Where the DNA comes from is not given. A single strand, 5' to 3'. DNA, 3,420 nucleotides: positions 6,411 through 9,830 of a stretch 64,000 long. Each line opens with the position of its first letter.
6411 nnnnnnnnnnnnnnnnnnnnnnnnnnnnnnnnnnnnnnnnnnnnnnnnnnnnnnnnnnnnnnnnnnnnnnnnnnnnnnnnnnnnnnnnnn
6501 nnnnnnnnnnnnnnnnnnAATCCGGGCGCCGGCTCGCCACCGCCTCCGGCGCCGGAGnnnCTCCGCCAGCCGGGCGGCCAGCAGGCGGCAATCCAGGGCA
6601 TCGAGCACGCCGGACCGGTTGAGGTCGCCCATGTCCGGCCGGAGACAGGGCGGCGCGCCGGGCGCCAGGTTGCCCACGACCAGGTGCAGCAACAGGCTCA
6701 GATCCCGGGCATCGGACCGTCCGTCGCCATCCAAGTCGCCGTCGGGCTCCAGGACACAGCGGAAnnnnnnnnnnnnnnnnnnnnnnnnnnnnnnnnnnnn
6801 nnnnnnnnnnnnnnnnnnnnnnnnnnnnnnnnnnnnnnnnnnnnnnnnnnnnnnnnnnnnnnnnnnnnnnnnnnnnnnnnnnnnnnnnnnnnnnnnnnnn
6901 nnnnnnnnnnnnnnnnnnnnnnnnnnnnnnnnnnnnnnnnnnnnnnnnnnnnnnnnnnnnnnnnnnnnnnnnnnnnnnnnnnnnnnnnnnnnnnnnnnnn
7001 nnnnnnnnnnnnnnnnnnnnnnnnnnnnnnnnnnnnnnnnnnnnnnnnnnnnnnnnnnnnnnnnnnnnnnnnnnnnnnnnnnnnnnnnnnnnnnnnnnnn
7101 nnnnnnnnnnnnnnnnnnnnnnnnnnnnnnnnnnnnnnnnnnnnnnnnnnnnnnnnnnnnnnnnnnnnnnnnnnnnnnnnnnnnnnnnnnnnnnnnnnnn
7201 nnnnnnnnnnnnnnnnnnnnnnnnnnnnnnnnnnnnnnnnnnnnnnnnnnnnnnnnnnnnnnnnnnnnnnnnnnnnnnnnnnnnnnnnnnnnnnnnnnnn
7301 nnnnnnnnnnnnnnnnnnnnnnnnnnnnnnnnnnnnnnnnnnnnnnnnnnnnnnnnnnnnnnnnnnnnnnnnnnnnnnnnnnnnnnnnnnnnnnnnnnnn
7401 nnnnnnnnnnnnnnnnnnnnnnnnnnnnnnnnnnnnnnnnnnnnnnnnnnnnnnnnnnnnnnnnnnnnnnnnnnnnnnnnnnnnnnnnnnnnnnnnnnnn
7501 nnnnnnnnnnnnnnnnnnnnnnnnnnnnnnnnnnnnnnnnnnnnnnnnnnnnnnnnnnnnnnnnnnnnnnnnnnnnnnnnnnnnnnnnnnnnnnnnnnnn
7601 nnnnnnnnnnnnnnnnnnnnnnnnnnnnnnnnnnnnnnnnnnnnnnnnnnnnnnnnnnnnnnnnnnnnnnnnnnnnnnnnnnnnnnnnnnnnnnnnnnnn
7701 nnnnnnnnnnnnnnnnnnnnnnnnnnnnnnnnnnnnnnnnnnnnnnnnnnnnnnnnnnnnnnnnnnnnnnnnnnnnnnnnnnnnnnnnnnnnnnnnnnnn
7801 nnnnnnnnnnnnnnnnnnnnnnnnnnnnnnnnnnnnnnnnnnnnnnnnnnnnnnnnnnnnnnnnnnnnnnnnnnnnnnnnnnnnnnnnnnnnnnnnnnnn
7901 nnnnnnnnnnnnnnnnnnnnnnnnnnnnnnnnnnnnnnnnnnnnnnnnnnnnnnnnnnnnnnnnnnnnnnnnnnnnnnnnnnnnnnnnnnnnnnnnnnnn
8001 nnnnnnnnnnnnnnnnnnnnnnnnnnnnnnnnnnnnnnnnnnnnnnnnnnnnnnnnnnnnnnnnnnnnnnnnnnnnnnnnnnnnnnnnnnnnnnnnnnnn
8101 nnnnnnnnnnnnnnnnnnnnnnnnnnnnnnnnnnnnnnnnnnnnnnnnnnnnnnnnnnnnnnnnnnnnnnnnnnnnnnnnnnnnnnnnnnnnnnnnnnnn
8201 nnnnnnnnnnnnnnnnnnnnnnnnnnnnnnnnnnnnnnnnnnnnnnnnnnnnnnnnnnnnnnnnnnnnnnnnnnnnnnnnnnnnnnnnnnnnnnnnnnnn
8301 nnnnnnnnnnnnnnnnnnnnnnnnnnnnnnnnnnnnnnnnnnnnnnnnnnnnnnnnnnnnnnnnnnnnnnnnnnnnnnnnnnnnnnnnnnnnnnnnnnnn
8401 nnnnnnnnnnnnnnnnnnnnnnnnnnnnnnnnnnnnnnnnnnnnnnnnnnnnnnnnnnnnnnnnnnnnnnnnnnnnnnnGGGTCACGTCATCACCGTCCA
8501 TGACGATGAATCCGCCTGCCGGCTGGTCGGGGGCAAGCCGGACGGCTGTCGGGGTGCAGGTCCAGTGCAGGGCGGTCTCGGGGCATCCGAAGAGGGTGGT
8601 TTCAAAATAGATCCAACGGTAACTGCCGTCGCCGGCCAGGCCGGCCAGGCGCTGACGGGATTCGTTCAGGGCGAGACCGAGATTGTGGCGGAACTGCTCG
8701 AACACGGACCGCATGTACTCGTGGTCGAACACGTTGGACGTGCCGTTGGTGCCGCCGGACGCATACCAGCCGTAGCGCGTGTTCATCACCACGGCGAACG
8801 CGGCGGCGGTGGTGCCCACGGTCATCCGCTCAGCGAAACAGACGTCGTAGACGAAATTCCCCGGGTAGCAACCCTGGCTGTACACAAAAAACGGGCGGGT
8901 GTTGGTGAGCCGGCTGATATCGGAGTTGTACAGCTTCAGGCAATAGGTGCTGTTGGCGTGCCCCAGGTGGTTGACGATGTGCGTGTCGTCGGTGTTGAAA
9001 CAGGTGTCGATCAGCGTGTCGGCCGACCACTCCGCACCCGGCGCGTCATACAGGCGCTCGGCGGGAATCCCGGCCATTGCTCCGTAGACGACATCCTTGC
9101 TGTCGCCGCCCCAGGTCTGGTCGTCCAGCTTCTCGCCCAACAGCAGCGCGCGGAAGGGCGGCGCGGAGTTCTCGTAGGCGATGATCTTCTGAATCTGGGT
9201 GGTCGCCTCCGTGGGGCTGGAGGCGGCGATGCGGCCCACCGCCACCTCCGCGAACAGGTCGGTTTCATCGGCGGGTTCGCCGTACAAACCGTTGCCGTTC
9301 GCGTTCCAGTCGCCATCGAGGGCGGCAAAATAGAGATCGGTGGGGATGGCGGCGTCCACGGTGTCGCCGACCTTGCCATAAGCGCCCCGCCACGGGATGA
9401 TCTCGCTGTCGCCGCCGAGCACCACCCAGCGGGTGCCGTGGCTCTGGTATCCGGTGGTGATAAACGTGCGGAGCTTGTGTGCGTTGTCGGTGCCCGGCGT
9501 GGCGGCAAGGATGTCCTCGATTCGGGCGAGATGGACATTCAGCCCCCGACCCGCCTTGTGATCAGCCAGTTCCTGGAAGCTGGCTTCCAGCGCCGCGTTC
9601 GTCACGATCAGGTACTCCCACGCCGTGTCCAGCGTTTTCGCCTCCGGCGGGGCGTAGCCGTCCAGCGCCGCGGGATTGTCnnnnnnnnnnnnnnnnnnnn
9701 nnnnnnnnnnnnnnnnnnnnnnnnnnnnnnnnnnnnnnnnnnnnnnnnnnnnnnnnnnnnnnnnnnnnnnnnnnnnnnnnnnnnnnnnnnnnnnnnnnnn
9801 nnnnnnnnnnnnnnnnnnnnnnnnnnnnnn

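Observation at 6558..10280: Gingipain-like C25 protease ending in a dockerin-type double Ca-binding repeat, in an organism with no cellulosome genes in view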

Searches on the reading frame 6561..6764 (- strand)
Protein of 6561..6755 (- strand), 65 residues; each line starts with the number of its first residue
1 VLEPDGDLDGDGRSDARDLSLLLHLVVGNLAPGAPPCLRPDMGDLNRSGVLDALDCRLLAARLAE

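Call 5: search_protein_families(library=pfam, proteins=[window:6561-6755:-], max_evalue=1)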
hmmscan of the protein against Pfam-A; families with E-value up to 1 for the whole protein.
seq(65 aa): 2 families
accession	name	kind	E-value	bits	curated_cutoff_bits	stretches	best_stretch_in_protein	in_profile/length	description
PF00404.24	Dockerin_1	-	9.3e-06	26.2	22.9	2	7-22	37-52/57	Dockerin type I domain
PF13517.12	FG-GAP_3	-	0.088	13.9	26.9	0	34-53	40-59/61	FG-GAP-like repeat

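Call 20: search_solved_structures(query=window:6561-6755:-, max_evalue=10, show_alignments=3)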
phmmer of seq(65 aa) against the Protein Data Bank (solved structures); distinct sequences matched with E-value up to 10: 15.
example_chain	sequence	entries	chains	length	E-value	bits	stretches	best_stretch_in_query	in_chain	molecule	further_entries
5nrk_B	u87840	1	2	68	0.011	19.3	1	5-60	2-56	DocCel5: Type I dockerin repeat domain from A. cellulolyticus family 5 endoglucanase WP_01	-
8x3a_A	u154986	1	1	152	0.051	17.2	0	6-59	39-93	Serine protease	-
5nrm_B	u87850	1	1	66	0.053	17.2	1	5-52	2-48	DocCel5: Type I dockerin repeat domain from A. cellulolyticus family 5 endoglucanase WP_01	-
8x39_A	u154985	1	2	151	0.059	17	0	6-59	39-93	Serine protease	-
4fl4_A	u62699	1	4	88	0.063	17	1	6-61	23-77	Glycoside hydrolase family 9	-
5lxv_B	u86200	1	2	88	0.15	15.8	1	6-56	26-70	Carbohydrate-binding protein WP_009985128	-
2y3n_B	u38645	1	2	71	0.16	15.7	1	5-61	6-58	CELLULOSOMAL FAMILY-48 PROCESSIVE GLYCOSIDE HYDROLASE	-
6kg9_A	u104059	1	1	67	0.22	15.3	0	6-31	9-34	And cellulose-binding endoglucanase family 9 CelL ortholog dockerin domain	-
8zvk_A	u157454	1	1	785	0.28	14.9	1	6-63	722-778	AaBgIC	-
2ccl_B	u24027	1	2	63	0.37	14.5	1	6-61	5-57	ENDO-1,4-BETA-XYLANASE Y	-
3ul4_B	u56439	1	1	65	0.54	14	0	6-59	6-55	Cellulosome enzyme, dockerin type I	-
1ohz_B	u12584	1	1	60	0.84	13.4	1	6-61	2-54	ENDO-1,4-BETA-XYLANASE Y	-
6kge_D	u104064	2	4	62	2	12.2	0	7-27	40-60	And cellulose-binding endoglucanase family 9 CelL ortholog dockerin domain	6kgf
4cj0_A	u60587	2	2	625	2.1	12.2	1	6-61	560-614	ENDOGLUCANASE D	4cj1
1clc_A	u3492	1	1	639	2.1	12.2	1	6-61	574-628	ENDOGLUCANASE CELD; EC: 3.2.1.4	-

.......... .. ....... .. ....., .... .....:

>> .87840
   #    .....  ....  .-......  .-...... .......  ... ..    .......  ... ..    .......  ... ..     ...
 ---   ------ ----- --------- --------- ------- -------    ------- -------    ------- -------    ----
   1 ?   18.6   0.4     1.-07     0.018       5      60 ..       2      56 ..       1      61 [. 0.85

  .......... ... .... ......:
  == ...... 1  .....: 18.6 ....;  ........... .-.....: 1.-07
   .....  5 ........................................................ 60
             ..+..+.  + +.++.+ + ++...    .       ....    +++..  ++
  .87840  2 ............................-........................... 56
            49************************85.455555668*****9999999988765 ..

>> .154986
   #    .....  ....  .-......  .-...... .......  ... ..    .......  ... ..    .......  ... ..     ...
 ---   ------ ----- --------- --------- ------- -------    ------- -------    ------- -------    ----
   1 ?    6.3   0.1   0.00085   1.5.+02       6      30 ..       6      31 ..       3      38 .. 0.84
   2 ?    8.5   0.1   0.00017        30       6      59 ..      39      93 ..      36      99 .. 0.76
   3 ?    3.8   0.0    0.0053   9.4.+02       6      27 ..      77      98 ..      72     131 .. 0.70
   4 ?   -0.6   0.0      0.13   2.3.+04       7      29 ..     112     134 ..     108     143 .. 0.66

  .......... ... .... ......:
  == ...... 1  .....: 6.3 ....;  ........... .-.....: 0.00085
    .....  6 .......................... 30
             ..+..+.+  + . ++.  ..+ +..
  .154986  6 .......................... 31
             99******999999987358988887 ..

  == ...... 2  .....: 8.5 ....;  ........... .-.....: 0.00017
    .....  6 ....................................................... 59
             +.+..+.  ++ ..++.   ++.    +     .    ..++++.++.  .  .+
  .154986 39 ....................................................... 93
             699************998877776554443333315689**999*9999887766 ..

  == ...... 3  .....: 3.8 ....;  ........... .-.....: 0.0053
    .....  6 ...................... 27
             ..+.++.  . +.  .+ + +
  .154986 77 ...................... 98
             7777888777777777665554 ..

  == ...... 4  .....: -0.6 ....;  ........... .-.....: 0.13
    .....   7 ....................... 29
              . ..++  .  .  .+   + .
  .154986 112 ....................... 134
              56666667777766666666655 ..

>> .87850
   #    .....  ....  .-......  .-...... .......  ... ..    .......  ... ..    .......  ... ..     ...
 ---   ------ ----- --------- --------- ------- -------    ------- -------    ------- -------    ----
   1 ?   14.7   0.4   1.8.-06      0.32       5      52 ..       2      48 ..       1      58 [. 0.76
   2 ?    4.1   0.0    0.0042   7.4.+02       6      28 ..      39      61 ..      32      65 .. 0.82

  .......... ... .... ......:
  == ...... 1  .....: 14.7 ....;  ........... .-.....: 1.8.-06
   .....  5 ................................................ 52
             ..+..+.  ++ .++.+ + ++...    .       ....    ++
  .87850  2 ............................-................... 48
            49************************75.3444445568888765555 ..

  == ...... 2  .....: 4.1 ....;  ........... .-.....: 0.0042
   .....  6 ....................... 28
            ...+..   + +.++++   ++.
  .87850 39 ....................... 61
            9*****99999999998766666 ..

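Call 22: search_solved_structures(query=A1, max_evalue=1, show_alignments=2)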
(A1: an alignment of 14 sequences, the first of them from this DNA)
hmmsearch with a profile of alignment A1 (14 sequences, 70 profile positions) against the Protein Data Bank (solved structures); distinct sequences matched with E-value up to 1: 70 (the best 60 are shown).
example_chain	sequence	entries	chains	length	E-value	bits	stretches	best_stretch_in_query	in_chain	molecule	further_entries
8x39_A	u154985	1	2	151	1.4e-12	50.2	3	4-68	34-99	Serine protease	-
8x3a_A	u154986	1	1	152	1.5e-12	50.2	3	4-68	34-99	Serine protease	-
5nrk_B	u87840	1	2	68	6e-10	41.8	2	8-34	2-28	DocCel5: Type I dockerin repeat domain from A. cellulolyticus family 5 endoglucanase WP_01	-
5nrm_B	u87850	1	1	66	6.2e-10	41.8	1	8-68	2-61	DocCel5: Type I dockerin repeat domain from A. cellulolyticus family 5 endoglucanase WP_01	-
6kg9_A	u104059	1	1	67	4.2e-08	35.9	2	7-36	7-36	And cellulose-binding endoglucanase family 9 CelL ortholog dockerin domain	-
2ccl_B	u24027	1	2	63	5.2e-08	35.6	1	7-66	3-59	ENDO-1,4-BETA-XYLANASE Y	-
4fl4_A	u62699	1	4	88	5.4e-08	35.5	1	7-66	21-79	Glycoside hydrolase family 9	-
1ohz_B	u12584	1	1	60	1.1e-07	34.5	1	8-66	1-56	ENDO-1,4-BETA-XYLANASE Y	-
1daq_A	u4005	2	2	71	1.6e-07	34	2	6-27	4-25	ENDOGLUCANASE SS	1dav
2mte_A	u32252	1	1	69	2.2e-07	33.6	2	7-27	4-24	Cellulose 1,4-beta-cellobiosidase (reducing end) CelS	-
4uyp_B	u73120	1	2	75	1.1e-06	31.4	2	8-35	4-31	Cellulosomal scaffoldin adaptor protein B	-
6kge_D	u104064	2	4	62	1.1e-06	31.4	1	8-69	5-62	And cellulose-binding endoglucanase family 9 CelL ortholog dockerin domain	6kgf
4uyq_B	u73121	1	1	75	1.2e-06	31.3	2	8-35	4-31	Cellulosomal scaffoldin adaptor protein B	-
6kgc_B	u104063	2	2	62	1.4e-06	31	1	8-36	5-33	And cellulose-binding endoglucanase family 9 CelL ortholog dockerin domain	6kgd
2y3n_B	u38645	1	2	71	2.2e-06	30.4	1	7-65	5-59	CELLULOSOMAL FAMILY-48 PROCESSIVE GLYCOSIDE HYDROLASE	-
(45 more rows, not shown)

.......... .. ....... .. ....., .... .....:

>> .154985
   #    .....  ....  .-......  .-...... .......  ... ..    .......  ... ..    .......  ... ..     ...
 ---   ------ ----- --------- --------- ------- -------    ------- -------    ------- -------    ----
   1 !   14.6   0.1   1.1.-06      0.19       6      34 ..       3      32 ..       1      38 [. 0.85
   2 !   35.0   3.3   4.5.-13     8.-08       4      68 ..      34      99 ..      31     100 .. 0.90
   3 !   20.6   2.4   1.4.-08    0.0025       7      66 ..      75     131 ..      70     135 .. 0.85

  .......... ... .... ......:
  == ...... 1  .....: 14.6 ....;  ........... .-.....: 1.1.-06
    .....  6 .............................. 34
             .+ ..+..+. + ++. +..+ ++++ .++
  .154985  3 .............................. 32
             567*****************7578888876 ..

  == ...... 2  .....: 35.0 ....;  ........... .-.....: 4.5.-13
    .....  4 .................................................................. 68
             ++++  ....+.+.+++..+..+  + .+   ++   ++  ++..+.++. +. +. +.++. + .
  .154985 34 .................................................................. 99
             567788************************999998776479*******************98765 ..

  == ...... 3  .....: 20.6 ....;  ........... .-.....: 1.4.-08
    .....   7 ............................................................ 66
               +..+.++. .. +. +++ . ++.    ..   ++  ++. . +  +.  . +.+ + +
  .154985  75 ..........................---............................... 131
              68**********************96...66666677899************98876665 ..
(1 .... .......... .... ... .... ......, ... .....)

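Call 23: search_protein_families(library=pfam, alignment_id=A1, max_evalue=0.1)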
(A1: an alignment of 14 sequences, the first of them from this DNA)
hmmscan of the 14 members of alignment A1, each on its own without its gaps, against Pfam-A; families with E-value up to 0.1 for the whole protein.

A. member 1, seq(68 aa): 1 family
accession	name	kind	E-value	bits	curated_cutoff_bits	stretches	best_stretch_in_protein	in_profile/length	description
PF00404.24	Dockerin_1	-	1.1e-05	25.9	22.9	0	10-25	37-52/57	Dockerin type I domain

B. families by the number of members that match (of 14 scanned): 8 families
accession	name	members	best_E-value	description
PF00404.24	Dockerin_1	14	5.7e-09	Dockerin type I domain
PF13405.12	EF-hand_6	6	0.00029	EF-hand domain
PF00036.39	EF-hand_1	6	0.00033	EF hand domain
PF13517.12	FG-GAP_3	5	7.3e-05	FG-GAP-like repeat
PF13499.12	EF-hand_7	4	0.011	EF-hand domain pair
PF01839.29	FG-GAP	2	0.0018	FG-GAP repeat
PF13202.12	EF-hand_5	2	0.0019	EF hand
PF13833.12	EF-hand_8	1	0.073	EF-hand domain pair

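Call 43: find_homologous_proteins(query=A1, max_evalue=0.001)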
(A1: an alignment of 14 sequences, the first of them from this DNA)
Query A1 (14 sequences) (68 aa, profile of the alignment): 8 proteins with E <= 0.001 among 874 candidates.
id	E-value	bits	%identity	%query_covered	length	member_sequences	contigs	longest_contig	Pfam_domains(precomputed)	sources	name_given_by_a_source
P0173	8.8e-25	104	38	99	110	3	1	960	PF00404.25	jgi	jgi:hypothetical protein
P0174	2.7e-22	96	37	99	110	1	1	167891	PF00404.25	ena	-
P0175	3.4e-5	41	38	50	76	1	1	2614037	PF00404.25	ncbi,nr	ncbi:MAG: dockerin type I repeat-containing protein [Candidatus Zixiibacteriota bacterium]|nr:MAG: d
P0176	3.8e-5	41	34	74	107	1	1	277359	-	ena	-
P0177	2.5e-4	38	34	87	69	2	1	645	PF00404.25,PF13202.13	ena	-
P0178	4.6e-4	37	32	87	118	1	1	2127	PF00404.25,PF13517.13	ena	-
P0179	4.8e-4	37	29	94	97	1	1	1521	PF00404.25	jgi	jgi:hypothetical protein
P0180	8.8e-4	37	43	68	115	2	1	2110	PF00404.25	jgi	-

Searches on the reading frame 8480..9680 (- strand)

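Call 65: search_solved_structures(query=window:8480-9680:-, max_evalue=0.001, show_alignments=2)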
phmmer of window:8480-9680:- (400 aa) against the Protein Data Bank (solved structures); distinct sequences matched with E-value up to 0.001: 4.
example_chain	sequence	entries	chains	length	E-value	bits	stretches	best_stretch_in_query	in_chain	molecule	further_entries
4ief_B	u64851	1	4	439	1e-07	34.4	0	133-301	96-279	Gingipain R2 Mature Domain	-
1cvr_A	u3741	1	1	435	3.3e-07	32.6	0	132-287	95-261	GINGIPAIN R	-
4tkx_L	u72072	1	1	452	0.00036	22.6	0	132-303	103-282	Lys-gingipain W83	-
4rbm_A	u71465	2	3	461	0.0004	22.5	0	132-303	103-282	Lys-gingipain W83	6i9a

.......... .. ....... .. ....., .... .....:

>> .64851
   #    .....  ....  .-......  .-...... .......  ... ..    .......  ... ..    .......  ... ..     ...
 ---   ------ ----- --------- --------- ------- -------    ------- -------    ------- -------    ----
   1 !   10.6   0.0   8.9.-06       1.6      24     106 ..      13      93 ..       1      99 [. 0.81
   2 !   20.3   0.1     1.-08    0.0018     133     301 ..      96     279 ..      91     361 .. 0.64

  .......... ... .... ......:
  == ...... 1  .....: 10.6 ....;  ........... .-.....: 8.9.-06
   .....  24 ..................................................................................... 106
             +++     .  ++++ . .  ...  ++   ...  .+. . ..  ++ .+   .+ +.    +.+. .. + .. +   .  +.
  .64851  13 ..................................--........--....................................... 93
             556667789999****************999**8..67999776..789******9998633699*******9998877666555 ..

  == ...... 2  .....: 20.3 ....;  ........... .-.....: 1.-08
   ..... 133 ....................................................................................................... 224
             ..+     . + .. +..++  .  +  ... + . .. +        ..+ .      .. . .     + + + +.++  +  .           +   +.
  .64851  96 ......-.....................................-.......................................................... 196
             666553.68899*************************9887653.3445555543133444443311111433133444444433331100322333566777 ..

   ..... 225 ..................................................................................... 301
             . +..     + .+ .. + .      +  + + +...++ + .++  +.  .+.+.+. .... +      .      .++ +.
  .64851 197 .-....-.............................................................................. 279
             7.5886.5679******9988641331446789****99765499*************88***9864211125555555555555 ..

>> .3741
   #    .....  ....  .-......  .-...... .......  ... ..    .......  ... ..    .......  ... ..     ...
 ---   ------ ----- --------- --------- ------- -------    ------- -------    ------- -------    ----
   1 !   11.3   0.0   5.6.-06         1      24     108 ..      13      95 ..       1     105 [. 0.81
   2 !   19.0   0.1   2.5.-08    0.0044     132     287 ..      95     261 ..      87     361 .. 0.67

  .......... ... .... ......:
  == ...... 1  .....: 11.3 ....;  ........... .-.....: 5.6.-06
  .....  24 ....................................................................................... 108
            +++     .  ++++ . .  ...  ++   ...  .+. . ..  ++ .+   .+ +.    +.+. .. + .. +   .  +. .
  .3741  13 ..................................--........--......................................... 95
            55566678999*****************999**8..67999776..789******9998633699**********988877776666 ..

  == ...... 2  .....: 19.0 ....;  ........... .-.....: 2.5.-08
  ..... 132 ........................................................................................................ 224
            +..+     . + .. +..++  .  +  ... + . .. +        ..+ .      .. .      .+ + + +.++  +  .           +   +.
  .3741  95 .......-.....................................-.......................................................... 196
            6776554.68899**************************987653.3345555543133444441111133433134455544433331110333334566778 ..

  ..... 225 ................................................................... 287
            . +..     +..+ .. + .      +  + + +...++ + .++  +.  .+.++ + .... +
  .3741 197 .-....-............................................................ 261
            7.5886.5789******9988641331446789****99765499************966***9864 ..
